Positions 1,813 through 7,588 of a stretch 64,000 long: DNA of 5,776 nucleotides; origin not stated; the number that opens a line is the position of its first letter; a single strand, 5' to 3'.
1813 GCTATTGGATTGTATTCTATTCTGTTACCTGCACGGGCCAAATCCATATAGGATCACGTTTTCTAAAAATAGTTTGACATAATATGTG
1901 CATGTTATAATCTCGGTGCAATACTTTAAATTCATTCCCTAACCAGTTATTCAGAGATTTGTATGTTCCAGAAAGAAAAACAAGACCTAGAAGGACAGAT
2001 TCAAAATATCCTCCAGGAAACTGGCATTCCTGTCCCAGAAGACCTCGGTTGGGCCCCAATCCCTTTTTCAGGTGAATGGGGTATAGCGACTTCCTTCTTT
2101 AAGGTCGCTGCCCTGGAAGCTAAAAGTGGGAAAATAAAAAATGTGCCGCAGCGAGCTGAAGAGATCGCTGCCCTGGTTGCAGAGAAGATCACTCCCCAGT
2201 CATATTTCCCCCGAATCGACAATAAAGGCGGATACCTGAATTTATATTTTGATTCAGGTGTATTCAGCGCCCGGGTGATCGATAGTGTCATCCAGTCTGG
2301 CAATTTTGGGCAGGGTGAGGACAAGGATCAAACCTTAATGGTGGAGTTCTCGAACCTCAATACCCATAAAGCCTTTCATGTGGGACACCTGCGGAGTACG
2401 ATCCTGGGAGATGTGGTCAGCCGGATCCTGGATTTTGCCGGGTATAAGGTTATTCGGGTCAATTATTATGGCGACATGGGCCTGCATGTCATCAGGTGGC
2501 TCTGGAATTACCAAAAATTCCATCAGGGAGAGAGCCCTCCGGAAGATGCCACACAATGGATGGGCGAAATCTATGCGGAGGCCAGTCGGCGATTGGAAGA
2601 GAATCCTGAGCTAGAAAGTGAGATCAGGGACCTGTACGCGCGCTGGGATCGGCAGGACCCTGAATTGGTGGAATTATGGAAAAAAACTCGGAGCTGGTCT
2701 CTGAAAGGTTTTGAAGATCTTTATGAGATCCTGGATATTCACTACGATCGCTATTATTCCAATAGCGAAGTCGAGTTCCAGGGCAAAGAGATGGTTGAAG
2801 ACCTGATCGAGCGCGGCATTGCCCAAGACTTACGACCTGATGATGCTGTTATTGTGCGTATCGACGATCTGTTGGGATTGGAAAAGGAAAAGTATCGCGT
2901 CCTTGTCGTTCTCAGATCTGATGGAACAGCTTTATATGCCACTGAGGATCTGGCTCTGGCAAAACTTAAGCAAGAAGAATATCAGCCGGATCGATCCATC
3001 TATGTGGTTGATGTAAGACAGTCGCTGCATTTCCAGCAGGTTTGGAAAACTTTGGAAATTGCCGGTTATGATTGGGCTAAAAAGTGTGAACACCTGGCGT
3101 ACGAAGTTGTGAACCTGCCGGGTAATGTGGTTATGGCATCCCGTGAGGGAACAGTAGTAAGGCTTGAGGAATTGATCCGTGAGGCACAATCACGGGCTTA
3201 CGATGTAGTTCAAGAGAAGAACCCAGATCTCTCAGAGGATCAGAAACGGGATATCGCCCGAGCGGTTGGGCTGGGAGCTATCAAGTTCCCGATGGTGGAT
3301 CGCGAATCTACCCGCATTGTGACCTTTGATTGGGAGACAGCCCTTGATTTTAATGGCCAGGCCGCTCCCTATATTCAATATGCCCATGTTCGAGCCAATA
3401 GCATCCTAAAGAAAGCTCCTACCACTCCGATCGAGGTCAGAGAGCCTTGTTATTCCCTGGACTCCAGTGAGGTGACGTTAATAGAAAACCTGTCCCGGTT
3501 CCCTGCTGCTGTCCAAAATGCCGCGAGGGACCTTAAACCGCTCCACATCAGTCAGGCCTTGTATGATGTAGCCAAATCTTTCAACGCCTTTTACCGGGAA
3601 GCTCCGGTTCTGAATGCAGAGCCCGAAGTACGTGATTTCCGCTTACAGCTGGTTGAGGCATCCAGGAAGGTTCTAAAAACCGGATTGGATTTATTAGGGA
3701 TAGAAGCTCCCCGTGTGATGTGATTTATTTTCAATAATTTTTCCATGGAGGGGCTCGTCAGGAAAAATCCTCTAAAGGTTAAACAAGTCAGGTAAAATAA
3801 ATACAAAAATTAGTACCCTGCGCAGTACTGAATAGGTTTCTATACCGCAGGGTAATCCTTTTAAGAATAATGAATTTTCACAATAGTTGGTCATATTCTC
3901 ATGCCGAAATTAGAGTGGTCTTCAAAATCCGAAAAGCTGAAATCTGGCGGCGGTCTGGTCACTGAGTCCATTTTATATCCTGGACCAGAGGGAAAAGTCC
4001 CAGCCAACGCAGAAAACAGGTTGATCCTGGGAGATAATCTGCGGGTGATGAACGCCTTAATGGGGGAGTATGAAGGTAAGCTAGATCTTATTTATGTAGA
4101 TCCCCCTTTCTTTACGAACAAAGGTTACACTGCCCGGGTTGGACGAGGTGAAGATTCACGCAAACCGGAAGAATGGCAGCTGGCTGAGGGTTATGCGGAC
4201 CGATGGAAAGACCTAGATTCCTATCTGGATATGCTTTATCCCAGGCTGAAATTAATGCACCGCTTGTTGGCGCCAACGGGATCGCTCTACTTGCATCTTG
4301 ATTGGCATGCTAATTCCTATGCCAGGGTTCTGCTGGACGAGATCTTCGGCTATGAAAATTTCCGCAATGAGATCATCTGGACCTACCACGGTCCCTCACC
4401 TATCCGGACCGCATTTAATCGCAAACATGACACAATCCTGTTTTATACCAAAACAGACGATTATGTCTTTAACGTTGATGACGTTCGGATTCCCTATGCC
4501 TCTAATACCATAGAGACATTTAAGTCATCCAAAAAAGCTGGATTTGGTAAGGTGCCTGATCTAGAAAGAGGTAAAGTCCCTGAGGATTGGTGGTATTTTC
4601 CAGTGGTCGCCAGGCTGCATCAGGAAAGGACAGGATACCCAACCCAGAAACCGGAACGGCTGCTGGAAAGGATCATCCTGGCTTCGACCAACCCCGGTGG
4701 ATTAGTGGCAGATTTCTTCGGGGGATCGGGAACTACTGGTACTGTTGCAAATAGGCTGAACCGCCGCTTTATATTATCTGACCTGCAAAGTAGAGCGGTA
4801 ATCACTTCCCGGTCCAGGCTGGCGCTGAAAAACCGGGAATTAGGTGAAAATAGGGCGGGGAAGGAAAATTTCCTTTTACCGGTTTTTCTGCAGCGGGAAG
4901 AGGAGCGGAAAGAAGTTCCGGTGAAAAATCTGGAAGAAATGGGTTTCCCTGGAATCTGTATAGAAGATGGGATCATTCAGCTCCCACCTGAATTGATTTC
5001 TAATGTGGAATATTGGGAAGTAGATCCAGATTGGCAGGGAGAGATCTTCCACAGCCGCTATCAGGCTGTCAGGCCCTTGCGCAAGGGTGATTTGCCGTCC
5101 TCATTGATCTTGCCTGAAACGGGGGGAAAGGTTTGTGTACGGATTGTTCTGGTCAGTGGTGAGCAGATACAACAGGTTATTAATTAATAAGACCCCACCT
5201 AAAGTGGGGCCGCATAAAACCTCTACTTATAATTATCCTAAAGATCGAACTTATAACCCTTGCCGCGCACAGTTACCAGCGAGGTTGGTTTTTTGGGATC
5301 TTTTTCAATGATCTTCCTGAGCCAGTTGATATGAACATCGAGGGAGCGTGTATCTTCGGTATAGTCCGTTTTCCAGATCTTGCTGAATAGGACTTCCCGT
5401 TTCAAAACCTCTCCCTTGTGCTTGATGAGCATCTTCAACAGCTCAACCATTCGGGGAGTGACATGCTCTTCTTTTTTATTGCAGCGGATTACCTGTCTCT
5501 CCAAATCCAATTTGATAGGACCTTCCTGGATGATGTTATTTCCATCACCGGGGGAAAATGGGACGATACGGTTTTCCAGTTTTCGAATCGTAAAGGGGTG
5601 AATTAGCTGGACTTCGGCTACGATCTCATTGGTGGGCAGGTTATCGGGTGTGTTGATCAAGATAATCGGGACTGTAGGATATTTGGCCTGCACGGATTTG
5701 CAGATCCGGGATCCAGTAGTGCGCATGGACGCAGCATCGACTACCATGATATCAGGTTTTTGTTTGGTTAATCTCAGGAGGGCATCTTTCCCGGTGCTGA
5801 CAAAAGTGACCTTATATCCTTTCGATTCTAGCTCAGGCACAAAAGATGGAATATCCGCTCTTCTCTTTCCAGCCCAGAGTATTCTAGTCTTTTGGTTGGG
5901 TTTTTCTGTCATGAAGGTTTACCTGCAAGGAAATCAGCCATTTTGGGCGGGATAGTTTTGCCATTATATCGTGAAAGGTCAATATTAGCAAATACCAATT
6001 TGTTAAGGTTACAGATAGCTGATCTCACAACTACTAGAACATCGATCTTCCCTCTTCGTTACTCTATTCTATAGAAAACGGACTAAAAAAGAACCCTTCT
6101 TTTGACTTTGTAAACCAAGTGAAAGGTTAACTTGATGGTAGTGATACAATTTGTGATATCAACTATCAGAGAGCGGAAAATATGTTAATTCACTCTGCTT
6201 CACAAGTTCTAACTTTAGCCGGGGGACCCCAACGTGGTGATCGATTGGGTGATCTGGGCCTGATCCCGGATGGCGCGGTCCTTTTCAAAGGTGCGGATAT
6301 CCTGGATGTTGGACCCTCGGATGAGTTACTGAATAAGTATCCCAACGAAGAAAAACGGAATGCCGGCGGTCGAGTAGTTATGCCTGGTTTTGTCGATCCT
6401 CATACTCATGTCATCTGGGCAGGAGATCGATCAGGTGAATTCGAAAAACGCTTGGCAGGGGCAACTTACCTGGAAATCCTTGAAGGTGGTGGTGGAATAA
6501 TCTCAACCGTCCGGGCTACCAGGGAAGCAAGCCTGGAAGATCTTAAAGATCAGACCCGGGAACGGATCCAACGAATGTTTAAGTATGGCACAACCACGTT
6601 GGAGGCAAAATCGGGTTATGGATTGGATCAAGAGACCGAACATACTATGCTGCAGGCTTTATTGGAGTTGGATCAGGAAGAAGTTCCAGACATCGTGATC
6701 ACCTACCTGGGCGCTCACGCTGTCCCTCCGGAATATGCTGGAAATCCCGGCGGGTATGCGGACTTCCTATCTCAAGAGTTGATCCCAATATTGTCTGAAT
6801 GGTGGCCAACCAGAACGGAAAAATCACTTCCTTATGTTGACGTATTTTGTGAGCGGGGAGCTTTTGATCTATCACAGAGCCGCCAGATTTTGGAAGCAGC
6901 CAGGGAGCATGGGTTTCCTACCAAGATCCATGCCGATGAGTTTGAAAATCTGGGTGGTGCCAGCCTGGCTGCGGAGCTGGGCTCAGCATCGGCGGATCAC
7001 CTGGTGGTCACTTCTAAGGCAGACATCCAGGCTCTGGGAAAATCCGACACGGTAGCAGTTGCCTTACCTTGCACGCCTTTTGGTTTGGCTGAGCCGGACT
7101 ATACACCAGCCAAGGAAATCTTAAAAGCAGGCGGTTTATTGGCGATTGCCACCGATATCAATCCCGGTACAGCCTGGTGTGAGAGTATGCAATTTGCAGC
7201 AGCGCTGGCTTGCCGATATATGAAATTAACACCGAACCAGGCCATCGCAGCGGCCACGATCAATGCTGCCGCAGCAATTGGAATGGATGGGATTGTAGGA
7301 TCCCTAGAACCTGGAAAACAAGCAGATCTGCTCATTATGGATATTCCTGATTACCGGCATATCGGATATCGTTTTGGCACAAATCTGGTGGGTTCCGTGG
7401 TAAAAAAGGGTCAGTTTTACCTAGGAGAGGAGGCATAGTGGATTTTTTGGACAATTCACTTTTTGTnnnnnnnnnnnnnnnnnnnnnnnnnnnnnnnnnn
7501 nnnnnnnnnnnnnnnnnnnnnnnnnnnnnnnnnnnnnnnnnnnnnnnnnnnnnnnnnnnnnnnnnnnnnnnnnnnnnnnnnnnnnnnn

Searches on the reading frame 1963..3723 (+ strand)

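Call 49: search_protein_families(library=pfam, proteins=[window:1963-3723:+], max_evalue=0.00001)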
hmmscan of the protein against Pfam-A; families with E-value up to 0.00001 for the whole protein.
window:1963-3723:+ (586 aa): 3 families
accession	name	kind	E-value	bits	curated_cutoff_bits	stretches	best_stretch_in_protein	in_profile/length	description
PF00750.26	tRNA-synt_1d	-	9.3e-63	212.7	23.3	1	112-457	9-349/349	tRNA synthetases class I (R), catalytic domain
PF05746.21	DALR_1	-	8.1e-32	110.2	22.3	1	471-586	1-117/117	DALR anticodon binding domain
PF01406.26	tRNA-synt_1e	-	8.2e-06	25.8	27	0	135-294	20-128/301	tRNA synthetases class I (C) catalytic domain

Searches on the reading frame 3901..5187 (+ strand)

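Call 49: search_protein_families(library=pfam, proteins=[window:3901-5187:+], max_evalue=0.00001)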
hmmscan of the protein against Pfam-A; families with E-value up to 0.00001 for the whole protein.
window:3901-5187:+ (428 aa): 1 family
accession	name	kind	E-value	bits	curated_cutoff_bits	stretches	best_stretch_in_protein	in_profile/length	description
PF01555.25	N6_N4_Mtase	-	4.3e-51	174.4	26.7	1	62-298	2-214/221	DNA methylase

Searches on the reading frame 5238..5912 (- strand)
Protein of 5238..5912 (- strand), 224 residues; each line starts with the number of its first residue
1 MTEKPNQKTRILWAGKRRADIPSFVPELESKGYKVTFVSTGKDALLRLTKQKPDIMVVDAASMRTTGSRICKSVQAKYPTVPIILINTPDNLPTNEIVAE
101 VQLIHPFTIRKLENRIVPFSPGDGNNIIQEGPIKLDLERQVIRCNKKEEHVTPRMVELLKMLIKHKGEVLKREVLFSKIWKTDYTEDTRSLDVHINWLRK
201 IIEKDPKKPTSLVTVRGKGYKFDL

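Call 49: search_protein_families(library=pfam, proteins=[window:5238-5912:-], max_evalue=0.00001)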
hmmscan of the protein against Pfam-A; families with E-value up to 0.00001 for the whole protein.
window:5238-5912:- (224 aa): 2 families
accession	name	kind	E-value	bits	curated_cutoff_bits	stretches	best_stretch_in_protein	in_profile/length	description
PF00486.34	Trans_reg_C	-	1.1e-23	83.5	26.2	1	148-222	3-77/77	Transcriptional regulatory protein, C terminal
PF00072.30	Response_reg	-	8.1e-08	32.9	30.2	1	28-95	18-85/111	Response regulator receiver domain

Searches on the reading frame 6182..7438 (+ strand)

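Call 49: search_protein_families(library=pfam, proteins=[window:6182-7438:+], max_evalue=0.00001)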
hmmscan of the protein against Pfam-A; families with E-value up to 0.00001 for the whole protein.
window:6182-7438:+ (418 aa): 2 families
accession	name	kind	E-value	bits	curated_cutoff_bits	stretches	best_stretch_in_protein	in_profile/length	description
PF01979.26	Amidohydro_1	-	2.4e-22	80.1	25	1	240-410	164-342/345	Amidohydrolase family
PF07969.17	Amidohydro_3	-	2.6e-19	70.5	29.7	2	216-388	253-446/472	Amidohydrolase family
